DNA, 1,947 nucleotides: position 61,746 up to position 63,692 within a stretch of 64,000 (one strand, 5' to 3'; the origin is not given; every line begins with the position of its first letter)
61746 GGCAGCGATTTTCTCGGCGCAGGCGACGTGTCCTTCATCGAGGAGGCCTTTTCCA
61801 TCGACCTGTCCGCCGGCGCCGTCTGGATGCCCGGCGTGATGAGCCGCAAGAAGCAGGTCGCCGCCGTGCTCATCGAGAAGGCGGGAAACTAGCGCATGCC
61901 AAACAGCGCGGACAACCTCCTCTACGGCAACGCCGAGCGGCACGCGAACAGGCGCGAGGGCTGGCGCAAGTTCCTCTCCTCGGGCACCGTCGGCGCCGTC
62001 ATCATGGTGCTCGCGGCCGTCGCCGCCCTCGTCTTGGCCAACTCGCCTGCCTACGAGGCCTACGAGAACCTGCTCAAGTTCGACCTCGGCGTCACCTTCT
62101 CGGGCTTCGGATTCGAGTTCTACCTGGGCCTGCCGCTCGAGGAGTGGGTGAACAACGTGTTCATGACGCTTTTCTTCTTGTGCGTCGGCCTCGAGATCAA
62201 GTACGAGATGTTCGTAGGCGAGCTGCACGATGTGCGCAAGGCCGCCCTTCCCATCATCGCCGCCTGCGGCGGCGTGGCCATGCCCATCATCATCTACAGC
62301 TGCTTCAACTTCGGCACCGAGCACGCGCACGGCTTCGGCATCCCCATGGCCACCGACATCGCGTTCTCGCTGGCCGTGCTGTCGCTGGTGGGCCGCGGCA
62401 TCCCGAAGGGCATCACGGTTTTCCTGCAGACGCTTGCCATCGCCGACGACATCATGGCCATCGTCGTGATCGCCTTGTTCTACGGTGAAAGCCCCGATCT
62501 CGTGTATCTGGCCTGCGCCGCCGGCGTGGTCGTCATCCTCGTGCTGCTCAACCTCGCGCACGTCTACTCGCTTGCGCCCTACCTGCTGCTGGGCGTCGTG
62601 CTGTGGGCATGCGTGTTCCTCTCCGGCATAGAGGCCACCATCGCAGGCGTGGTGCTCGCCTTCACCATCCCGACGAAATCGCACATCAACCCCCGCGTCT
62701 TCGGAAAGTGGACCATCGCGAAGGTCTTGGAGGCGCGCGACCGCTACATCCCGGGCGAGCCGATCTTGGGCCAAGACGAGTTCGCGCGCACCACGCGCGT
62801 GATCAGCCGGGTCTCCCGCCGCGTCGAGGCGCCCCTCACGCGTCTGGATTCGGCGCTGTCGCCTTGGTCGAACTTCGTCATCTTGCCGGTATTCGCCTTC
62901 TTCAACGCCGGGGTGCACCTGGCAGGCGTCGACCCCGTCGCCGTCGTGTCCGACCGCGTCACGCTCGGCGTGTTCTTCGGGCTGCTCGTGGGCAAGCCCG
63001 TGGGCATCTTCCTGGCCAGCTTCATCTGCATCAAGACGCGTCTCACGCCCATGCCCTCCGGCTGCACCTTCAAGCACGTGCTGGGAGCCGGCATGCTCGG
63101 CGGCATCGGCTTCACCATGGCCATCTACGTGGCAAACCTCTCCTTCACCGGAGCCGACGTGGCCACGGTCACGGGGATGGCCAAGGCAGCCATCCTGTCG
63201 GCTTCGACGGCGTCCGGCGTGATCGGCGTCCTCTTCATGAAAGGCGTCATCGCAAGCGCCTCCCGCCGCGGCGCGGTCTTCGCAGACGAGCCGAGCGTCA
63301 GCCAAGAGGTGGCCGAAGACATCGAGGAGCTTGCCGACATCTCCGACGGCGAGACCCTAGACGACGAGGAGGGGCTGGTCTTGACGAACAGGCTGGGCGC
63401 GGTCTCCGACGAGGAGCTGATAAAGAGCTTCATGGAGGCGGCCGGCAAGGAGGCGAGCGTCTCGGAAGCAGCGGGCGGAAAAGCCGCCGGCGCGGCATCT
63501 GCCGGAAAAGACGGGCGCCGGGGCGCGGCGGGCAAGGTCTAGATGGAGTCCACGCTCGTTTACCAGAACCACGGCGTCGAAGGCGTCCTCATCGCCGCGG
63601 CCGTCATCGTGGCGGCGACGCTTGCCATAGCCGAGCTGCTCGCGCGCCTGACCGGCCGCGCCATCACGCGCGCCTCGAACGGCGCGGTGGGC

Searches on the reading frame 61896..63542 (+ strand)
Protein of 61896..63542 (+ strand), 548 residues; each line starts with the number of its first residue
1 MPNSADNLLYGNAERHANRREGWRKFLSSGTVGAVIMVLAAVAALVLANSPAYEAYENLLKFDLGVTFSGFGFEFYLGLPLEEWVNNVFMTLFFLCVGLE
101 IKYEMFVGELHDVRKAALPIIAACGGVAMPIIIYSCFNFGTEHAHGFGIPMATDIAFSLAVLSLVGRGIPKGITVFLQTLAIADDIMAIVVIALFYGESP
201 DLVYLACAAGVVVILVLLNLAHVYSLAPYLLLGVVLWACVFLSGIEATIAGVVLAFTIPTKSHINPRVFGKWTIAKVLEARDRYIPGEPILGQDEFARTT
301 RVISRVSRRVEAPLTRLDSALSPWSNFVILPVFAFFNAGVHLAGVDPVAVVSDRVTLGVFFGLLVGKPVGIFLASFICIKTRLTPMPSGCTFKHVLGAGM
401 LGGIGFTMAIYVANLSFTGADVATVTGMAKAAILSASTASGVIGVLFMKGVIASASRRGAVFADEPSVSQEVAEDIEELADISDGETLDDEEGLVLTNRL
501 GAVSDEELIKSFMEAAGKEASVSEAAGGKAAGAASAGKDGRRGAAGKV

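Call 12: search_protein_families(library=pfam, proteins=[window:61896-63542:+])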
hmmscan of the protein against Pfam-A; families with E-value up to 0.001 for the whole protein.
window:61896-63542:+ (548 aa): 1 family
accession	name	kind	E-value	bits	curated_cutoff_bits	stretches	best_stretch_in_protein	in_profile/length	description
PF06965.17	Na_H_antiport_1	-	2.2e-131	438.6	23.5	1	25-447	2-373/374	Na+/H+ antiporter 1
